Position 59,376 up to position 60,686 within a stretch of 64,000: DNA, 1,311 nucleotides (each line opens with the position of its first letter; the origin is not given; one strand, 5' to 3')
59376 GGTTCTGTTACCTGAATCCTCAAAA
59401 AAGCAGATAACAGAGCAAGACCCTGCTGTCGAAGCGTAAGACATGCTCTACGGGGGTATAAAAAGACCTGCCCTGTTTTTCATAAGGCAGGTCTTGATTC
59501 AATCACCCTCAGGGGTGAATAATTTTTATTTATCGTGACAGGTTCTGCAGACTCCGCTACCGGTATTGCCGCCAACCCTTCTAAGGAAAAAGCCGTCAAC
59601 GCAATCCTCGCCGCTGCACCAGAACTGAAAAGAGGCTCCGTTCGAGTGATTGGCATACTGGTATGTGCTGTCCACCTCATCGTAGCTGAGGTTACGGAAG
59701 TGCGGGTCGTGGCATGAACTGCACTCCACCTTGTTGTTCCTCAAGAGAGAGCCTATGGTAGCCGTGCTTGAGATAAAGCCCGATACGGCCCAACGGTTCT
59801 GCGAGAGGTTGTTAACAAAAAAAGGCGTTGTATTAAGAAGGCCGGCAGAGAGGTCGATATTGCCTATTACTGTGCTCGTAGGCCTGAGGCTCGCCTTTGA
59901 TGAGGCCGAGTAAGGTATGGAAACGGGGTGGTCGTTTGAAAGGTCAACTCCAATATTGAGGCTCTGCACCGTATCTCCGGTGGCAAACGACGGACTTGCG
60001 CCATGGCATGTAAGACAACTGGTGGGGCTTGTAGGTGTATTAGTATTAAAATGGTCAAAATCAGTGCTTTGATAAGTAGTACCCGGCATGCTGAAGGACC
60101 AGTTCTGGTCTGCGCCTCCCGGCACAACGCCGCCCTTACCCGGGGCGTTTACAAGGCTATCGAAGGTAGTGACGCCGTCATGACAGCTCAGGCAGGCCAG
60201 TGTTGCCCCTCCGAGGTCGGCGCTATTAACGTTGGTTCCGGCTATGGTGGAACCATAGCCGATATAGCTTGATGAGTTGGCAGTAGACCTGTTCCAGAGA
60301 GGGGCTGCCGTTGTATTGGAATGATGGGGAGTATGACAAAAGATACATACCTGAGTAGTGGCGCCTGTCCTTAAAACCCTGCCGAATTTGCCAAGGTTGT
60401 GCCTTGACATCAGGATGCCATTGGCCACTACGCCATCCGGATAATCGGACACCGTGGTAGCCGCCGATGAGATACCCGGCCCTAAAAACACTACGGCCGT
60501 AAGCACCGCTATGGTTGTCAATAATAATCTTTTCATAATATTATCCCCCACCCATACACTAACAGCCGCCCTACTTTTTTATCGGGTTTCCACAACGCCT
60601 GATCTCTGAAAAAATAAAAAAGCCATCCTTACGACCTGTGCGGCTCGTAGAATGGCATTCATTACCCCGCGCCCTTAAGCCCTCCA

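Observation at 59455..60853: Pentahaem c-type cytochrome inserted between rpoD and rpsU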

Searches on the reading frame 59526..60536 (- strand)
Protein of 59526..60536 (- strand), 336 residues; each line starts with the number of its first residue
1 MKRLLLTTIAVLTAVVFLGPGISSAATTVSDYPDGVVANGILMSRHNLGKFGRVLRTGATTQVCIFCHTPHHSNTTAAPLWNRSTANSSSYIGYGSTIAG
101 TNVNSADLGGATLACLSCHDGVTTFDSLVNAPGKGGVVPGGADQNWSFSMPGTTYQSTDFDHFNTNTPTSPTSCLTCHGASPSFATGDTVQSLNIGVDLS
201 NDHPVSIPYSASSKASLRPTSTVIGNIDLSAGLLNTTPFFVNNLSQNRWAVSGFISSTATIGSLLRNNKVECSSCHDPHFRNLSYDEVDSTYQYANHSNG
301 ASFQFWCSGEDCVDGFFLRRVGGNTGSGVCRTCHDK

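Call 5: search_protein_families(library=pfam, proteins=[window:59526-60536:-], max_evalue=0.01)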
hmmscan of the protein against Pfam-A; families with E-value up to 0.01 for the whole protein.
window:59526-60536:- (336 aa): 4 families
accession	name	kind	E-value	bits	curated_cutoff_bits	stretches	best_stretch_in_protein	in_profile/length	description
PF09699.15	Paired_CXXCH_1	-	3.7e-08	33.4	20.6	0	271-280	8-17/41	Doubled CXXCH motif (Paired_CXXCH_1)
PF14522.11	Cytochrome_C7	-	1.3e-07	31.8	24.8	0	60-127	12-56/67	Cytochrome c7 and related cytochrome c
PF22113.1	Mtrc-MtrF_II-IV_dom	-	0.0015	18.5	30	1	59-184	79-169/176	Outer membrane cytochrome MtrC/MtrF-like, domains II/IV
PF02335.20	Cytochrom_C552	-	0.0073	15.7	24.1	0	57-121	83-134/438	Cytochrome c552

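Call 8: find_homologous_proteins(query=window:59526-60536:-, max_evalue=0.001)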
Query window:59526-60536:- (336 aa): 4550 proteins with E <= 0.001 among 8000 candidates; the best 120 are listed.
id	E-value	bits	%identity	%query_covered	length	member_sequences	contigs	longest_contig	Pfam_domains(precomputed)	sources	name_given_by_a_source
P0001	2.6e-225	765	100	100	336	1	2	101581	PF09699.16,PF14522.12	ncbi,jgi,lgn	-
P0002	1.5e-172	591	78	97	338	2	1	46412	PF09699.16,PF14522.12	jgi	-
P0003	3.4e-166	570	76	100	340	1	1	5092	PF09699.16,PF14522.12,PF22113.2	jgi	-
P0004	1.9e-163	561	74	100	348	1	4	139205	PF09699.16,PF14522.12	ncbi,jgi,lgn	-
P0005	9.6e-160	549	75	100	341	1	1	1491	PF09699.16,PF14522.12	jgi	-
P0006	1.4e-159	549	74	100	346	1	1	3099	PF09699.16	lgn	-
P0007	1.3e-157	542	72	100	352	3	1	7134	PF09699.16,PF14522.12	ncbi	-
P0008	2.1e-156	538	70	100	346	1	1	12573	PF09699.16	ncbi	-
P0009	2.5e-154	531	76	92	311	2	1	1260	PF09699.16,PF14522.12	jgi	-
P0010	3.0e-152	525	71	100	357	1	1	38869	PF09699.16,PF14522.12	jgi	-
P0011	1.4e-151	522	72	100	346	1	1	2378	PF09699.16,PF03150.20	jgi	-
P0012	1.9e-151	522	69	100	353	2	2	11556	PF09699.16,PF14522.12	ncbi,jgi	-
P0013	2.4e-146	505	69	100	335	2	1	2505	PF09699.16,PF14522.12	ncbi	ncbi:MAG: hypothetical protein ACE5DR_05410 [Thermodesulfobacteriota bacterium]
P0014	9.3e-144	497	68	100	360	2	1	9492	PF09699.16,PF14522.12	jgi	-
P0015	3.3e-143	495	66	100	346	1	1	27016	PF09699.16,PF14522.12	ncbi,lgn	ncbi:MAG: hypothetical protein ACE5EZ_02480 [Thermodesulfobacteriota bacterium]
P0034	4.1e-110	386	53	100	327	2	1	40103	PF09699.16,PF14522.12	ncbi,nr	ncbi:MAG: hypothetical protein HYV24_10450 [Deltaproteobacteria bacterium]|nr:hypothetical protein [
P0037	6.3e-109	382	57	93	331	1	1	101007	PF09699.16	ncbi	-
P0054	2.3e-106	374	55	100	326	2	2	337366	PF09699.16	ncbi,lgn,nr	ncbi:MAG: hypothetical protein HYS21_01355 [Deltaproteobacteria bacterium]|nr:hypothetical protein [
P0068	8.0e-105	369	53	100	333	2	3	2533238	PF09699.16,PF14522.12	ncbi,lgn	-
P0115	3.6e-98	347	52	95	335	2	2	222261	PF09699.16,PF14522.12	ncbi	-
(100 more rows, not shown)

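Call 9: search_solved_structures(query=window:59526-60536:-, max_evalue=10, show_alignments=3)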
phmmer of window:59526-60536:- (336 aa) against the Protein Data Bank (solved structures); distinct sequences matched with E-value up to 10: 10.
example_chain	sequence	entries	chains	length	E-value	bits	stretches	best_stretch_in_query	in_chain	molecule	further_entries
7tfs_A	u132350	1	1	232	1.6e-14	57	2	40-138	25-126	Cytochrome c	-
9yuq_N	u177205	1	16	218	8.7e-11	44.7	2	44-136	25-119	Putative multiheme cytochrome c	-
9wqv_C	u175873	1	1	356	0.24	13.7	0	62-123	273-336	Photosynthetic reaction center cytochrome c subunit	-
8pag_A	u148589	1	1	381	0.24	13.7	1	212-329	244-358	Genome polyprotein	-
8y12_A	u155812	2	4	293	0.37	13.1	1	79-135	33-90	Oxidoreductase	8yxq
9jmx_A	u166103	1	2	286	0.48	12.7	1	75-140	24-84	3-hydroxyisobutyrate dehydrogenase-like beta-hydroxyacid dehydrogenase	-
9jmy_A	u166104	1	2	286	0.5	12.6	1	75-140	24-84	3-hydroxyisobutyrate dehydrogenase-like beta-hydroxyacid dehydrogenase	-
6skx_A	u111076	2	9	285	0.71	12.1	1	79-121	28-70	Oxidoreductase, putative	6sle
8yxy_A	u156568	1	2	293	0.78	12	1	79-135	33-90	Oxidoreductase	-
8yvh_A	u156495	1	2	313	0.79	12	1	79-135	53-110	Oxidoreductase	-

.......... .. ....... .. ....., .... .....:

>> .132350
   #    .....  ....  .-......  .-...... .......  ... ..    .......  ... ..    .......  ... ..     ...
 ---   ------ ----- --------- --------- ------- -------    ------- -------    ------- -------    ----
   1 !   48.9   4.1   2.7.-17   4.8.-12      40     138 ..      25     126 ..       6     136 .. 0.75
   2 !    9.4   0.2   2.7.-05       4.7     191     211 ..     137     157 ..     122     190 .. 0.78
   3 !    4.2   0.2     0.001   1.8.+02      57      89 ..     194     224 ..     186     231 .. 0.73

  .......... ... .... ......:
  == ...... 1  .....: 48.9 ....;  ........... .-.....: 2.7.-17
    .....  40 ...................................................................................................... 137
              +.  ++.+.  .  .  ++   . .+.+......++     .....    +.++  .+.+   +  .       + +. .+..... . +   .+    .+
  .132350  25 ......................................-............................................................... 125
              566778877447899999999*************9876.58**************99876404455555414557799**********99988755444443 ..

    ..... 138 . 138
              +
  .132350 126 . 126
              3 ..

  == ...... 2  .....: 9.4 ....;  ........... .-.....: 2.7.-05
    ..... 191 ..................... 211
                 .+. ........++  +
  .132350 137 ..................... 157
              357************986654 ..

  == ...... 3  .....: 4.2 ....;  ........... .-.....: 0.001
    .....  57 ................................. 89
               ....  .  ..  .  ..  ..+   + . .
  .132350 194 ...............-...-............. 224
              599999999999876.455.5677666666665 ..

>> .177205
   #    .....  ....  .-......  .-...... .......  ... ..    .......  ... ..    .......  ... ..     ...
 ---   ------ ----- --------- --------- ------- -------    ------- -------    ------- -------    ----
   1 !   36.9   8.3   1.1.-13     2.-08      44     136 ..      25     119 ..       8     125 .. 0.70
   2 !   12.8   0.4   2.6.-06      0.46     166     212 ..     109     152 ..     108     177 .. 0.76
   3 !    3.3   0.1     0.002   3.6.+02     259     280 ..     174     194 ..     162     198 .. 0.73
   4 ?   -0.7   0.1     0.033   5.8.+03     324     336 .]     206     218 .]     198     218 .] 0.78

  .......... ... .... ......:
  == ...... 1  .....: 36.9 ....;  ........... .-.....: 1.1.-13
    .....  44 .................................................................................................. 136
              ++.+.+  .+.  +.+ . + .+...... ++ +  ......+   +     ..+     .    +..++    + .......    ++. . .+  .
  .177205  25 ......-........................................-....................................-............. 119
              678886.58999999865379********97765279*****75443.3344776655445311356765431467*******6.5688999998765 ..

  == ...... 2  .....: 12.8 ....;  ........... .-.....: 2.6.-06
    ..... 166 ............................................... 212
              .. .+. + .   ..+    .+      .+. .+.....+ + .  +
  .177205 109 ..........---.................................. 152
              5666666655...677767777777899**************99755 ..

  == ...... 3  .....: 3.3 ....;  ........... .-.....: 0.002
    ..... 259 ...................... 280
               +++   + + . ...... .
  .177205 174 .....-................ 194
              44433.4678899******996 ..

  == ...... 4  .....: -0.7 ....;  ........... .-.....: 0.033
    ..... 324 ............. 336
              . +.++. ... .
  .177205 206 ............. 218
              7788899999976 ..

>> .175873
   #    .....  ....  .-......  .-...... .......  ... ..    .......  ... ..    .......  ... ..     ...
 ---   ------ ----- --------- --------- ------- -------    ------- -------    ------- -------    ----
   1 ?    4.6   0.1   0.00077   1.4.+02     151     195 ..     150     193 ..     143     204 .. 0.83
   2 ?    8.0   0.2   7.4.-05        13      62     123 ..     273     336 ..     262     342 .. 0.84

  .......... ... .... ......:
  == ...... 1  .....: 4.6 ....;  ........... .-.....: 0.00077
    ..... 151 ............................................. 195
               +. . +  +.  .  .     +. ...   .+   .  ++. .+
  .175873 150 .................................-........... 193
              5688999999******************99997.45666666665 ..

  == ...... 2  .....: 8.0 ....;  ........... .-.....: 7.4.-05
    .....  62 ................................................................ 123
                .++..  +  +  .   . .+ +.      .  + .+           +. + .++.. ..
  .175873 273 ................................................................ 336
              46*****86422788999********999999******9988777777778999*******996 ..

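Call 10: search_protein_families(library=ncbifam, proteins=[window:59526-60536:-], max_evalue=1)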
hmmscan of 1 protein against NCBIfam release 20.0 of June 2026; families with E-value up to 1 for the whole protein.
window:59526-60536:- (336 aa): 4 families
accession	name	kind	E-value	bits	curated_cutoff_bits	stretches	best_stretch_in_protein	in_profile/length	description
TIGR01905.1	paired_CXXCH_1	subfamily_domain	7e-05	22.7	25.2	2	270-280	7-17/41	doubled CXXCH domain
TIGR03508.1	decahem_SO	subfamily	0.0021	17.6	192.2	1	265-279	139-153/258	DmsE family decaheme c-type cytochrome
NF040886.1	cyt_C_like_Sec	equivalog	0.016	13.8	250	1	62-191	105-225/423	multiheme c-type cytochrome (seleno)protein ExtKL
NF041028.1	decahem_GSU2203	exception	0.54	9.4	325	0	266-281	171-186/317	GSU2203 family decaheme c-type cytochrome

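Call 11: find_encoding_contigs(protein=window:59526-60536:-, flank=10000, max_places=4)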
Protein window:59526-60536:- (336 aa): 3 contigs read that carry it; 3 places shown.
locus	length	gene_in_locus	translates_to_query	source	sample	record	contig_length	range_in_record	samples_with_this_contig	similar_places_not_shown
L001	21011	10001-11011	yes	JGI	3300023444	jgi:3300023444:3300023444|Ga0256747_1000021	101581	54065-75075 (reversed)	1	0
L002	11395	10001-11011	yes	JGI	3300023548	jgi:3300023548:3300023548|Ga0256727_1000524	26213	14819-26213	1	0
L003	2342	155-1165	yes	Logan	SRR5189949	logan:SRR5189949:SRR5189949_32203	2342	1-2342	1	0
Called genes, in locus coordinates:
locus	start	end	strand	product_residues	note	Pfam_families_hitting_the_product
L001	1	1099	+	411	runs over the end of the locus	PF01855:POR_N, PF17147:PFOR_II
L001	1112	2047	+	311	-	PF02775:TPP_enzyme_C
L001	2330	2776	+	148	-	PF09424:YqeY, PF02637:GatB_Yqey (faint)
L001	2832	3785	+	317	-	PF01784:DUF34_NIF3 (faint)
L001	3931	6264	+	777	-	PF00488:MutS_V, PF20297:MSSS, PF01713:Smr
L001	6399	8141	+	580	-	PF01807:Zn_ribbon_DnaG, PF08275:DNAG_N, PF01751:Toprim, PF13155:Toprim_2, PF13362:Toprim_3, PF13662:Toprim_4, PF10410:DnaB_bind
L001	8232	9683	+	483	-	PF00140:Sigma70_r1_2, PF04542:Sigma70_r2, PF04539:Sigma70_r3, PF04545:Sigma70_r4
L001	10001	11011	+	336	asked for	PF14522:Cytochrome_C7 (faint), PF09699:Paired_CXXCH_1 (faint)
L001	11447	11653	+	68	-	PF01165:Ribosomal_S21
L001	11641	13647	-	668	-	PF16177:ACAS_N, PF00501:AMP-binding, PF13193:AMP-binding_C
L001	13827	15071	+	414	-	PF13393:tRNA-synt_His, PF00587:tRNA-synt_2b, PF03129:HGTP_anticodon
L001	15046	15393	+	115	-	-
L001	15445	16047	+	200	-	PF01926:MMR_HSR1, PF02421:FeoB_N (weak), PF03193:RsgA_GTPase, PF08477:Roc (faint)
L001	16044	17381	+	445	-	PF01938:TRAM, PF21579:PabTrmU54_TRAM_dom, PF05958:tRNA_U5-meth_tr, PF09445:Methyltransf_15 (weak)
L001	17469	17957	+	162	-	PF03449:GreA_GreB_N, PF01272:GreA_GreB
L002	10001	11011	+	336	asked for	PF14522:Cytochrome_C7 (faint), PF09699:Paired_CXXCH_1 (faint)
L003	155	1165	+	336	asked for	PF14522:Cytochrome_C7 (faint), PF09699:Paired_CXXCH_1 (faint)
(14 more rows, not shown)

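Call 13: find_encoding_contigs(protein=P0004, flank=6000, max_places=3)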
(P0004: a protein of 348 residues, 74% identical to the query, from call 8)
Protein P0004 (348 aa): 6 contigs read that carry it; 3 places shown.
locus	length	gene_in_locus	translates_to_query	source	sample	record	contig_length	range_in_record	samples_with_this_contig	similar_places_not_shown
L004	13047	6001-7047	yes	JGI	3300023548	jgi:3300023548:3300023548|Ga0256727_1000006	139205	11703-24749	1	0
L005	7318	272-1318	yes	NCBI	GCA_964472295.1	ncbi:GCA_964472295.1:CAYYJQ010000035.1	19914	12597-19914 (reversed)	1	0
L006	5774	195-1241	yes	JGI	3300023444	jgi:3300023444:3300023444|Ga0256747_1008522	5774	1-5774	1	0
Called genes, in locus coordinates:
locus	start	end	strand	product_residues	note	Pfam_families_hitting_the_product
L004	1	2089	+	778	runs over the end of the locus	PF00488:MutS_V, PF01713:Smr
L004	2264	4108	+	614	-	PF01807:Zn_ribbon_DnaG, PF08275:DNAG_N, PF01751:Toprim, PF13155:Toprim_2, PF13362:Toprim_3, PF13662:Toprim_4, PF10410:DnaB_bind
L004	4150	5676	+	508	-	PF00140:Sigma70_r1_2, PF04542:Sigma70_r2, PF04539:Sigma70_r3, PF04545:Sigma70_r4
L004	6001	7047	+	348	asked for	PF14522:Cytochrome_C7 (faint), PF09699:Paired_CXXCH_1 (faint)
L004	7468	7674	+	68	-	PF01165:Ribosomal_S21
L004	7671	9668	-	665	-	PF16177:ACAS_N, PF00501:AMP-binding, PF13193:AMP-binding_C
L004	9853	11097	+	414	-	PF13393:tRNA-synt_His, PF00587:tRNA-synt_2b, PF03129:HGTP_anticodon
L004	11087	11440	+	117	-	-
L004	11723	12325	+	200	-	PF01926:MMR_HSR1, PF02421:FeoB_N (weak), PF03193:RsgA_GTPase (weak)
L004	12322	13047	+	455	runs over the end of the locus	PF01938:TRAM (weak), PF21579:PabTrmU54_TRAM_dom, PF05958:tRNA_U5-meth_tr, PF05175:MTS (weak)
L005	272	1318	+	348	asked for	PF14522:Cytochrome_C7 (faint), PF09699:Paired_CXXCH_1 (faint)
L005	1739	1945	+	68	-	PF01165:Ribosomal_S21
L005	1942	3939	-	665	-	PF16177:ACAS_N, PF00501:AMP-binding, PF13193:AMP-binding_C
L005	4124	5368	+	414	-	PF13393:tRNA-synt_His, PF00587:tRNA-synt_2b, PF03129:HGTP_anticodon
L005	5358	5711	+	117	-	-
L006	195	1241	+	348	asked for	PF14522:Cytochrome_C7 (faint), PF09699:Paired_CXXCH_1 (faint)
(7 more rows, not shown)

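Call 14: find_encoding_contigs(protein=P0002, flank=6000, max_places=2)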
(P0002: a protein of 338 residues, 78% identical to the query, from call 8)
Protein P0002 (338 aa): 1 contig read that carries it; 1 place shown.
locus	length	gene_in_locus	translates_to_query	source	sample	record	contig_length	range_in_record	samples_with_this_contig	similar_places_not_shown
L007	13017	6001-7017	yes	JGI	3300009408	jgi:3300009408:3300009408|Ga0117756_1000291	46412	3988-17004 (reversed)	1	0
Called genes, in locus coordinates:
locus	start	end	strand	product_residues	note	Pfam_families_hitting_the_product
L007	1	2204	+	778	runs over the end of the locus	PF00488:MutS_V, PF20297:MSSS, PF01713:Smr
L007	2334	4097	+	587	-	PF01807:Zn_ribbon_DnaG, PF08275:DNAG_N, PF01751:Toprim, PF13155:Toprim_2, PF13362:Toprim_3 (weak), PF13662:Toprim_4, PF10410:DnaB_bind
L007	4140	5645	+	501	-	PF00140:Sigma70_r1_2, PF04542:Sigma70_r2, PF04539:Sigma70_r3, PF04545:Sigma70_r4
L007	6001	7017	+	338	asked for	PF14522:Cytochrome_C7 (faint), PF09699:Paired_CXXCH_1 (faint)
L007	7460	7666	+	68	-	PF01165:Ribosomal_S21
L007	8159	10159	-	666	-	PF16177:ACAS_N, PF00501:AMP-binding, PF13193:AMP-binding_C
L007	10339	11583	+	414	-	PF13393:tRNA-synt_His, PF00587:tRNA-synt_2b, PF03129:HGTP_anticodon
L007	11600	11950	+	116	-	-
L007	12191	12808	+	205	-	PF03193:RsgA_GTPase (weak), PF01926:MMR_HSR1, PF02421:FeoB_N (weak)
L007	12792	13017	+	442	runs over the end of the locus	PF01938:TRAM, PF21579:PabTrmU54_TRAM_dom, PF05958:tRNA_U5-meth_tr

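Call 17: find_related_loci(query=A1, collection=genome_contigs, flank=6000)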
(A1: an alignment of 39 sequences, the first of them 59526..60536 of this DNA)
Query A1 (336 aa) in genome_contigs; peptide patterns used: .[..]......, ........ (x = any residue, [..] = any of these).
600 stretches matched a pattern (row limit reached: there are more); 549 encode a relative of the query (tblastn E <= 1e-3); the best 80 are kept; 80 distinct loci.
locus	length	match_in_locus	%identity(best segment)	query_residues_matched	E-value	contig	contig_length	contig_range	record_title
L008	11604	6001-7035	70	1-336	2e-161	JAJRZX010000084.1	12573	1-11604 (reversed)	MAG: Deltaproteobacteria bacterium isolate Dive96_bin4.244 k141_2344223, whole genome shotgun sequence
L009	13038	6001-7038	66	1-336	9e-150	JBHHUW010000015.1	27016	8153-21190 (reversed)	MAG: Thermodesulfobacteriota bacterium isolate S.5.sp1_bin.25 NODE_381_length_27016_cov_9.530618, whole genome shotgun s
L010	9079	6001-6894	59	31-336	1e-111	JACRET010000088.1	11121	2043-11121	MAG: Deltaproteobacteria bacterium isolate NC_groundwater_1706_Pr3_B-0.1um_52_15 SR-2_scaffold_141_2942900, whole genome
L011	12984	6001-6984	55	1-336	4e-111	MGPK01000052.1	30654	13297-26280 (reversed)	MAG: Deltaproteobacteria bacterium GWA2_54_12 gwa2_scaffold_4917, whole genome shotgun sequence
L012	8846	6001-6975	52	1-336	2e-110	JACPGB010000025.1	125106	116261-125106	MAG: Deltaproteobacteria bacterium isolate NC_groundwater_376_Ag_B-0.1um_56_22 GD18-4_B1_scaffold_471909, whole genome s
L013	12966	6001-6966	54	1-336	5e-109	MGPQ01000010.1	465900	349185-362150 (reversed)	MAG: Deltaproteobacteria bacterium GWB2_55_19 gwb2_scaffold_176, whole genome shotgun sequence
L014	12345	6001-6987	55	1-336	3e-108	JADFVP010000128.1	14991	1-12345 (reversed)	MAG: Proteobacteria bacterium isolate C1.bin.21 k83_2070358, whole genome shotgun sequence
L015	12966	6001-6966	52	1-336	9e-108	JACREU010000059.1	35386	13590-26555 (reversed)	MAG: Deltaproteobacteria bacterium isolate NC_groundwater_1707_Pr3_B-0.1um_57_20 SR-2_scaffold_141_1420576, whole genome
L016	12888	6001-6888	48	1-336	3e-90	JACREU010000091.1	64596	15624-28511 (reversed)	MAG: Deltaproteobacteria bacterium isolate NC_groundwater_1707_Pr3_B-0.1um_57_20 SR-2_scaffold_141_2775360, whole genome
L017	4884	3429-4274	49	22-336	3e-86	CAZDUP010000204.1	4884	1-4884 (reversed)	MAG TPA_asm: uncultured Thermodesulfobacteriota bacterium isolate SRP239054_co1_42 genome assembly, contig: NODE_15668_l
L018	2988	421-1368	48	1-336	2e-87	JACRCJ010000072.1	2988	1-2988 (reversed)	MAG: Deltaproteobacteria bacterium isolate NC_groundwater_1643_Pr3_B-0.1um_56_205 SR-2_scaffold_141_401467, whole genome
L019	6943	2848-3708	49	1-336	1e-80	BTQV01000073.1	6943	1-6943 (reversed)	MAG: Thermodesulfobacteriota bacterium BMS9Abin23 DNA, NODE_4204_length_6943, whole genome shotgun sequence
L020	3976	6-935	45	5-336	1e-78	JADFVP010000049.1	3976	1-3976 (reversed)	MAG: Proteobacteria bacterium isolate C1.bin.21 k83_707089, whole genome shotgun sequence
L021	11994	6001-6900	44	1-336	2e-76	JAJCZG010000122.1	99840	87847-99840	MAG: Deltaproteobacteria bacterium isolate OFTM298 OFTM298_121, whole genome shotgun sequence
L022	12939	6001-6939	44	1-336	4e-71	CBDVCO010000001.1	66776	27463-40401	MAG TPA_asm: uncultured bacterium isolate SRR22302368_binner123_Refined_21 genome assembly, contig: ERZ25747235.70, whol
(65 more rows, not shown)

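Call 28: predict_structure(alignment_id=A1)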
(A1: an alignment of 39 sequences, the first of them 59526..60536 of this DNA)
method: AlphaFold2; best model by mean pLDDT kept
length: 336 residues; sequences in the alignment: 39
mean_pLDDT: 48.4   pTM: 0.42
mean pLDDT of the five models: 48.4, 46.4, 41.8, 41.2, 40.1
residues with pLDDT >= 90: 0; 70-90: 25; 50-70: 139; < 50: 172
segments of 3 or more residues with pLDDT < 50: 19-27, 38-85, 97-99, 109-137, 139-141, 168-170, 195-205, 272-293, 307-336
pLDDT, mean of each block of 10 residues (from residue 1): 78 69 47 54 30 32 27 35 44 48 56 33 34 40 56 62 53 62 60 46 53 58 68 52 51 63 64 35 34 50 49 31 31 29
secondary structure, 60 per line:
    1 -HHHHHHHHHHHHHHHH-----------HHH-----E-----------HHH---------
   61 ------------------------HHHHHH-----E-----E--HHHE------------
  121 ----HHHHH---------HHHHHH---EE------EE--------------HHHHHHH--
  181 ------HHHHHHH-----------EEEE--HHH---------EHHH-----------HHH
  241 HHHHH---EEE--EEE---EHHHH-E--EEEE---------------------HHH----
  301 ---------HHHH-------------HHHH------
elements in order: H2-17 H85-90 H125-129 H139-144 H172-178 H187-193 E205-208 H238-245 E249-251 E254-256 H261-264 E269-272 H310-313 H327-330
